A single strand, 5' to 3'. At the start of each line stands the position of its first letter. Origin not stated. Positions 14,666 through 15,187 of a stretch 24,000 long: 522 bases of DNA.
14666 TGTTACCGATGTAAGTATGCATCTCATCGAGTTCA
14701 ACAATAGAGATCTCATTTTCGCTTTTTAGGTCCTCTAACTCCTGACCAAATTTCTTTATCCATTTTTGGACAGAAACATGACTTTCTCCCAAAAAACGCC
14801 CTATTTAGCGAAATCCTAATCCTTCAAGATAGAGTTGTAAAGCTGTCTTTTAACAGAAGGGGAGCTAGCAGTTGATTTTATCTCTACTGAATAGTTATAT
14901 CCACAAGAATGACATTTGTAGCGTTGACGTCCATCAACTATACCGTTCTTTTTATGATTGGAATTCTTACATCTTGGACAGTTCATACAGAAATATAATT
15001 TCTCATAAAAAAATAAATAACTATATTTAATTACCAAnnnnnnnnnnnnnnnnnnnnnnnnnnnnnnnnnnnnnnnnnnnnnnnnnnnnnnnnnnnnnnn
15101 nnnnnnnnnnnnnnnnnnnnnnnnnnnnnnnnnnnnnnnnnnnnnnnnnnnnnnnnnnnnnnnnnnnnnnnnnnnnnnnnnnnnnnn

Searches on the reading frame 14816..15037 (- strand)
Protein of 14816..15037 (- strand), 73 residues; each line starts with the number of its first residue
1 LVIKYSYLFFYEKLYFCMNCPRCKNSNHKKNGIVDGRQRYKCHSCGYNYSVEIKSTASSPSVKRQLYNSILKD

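Call 75: search_protein_families(library=pfam, proteins=[window:14816-15037:-], max_evalue=0.01)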
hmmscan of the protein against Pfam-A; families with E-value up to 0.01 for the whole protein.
window:14816-15037:- (73 aa): 2 families
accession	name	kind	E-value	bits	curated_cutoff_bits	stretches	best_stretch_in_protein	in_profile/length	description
PF12760.12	Zn_ribbon_IS1595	-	0.0059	17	25.4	1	19-47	20-45/46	Transposase zinc-ribbon domain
PF23470.1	Zn_ribbon_PF0610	-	0.0098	16.1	26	0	41-63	3-25/39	PF0610 rubredoxin-like zinc beta-ribbon domain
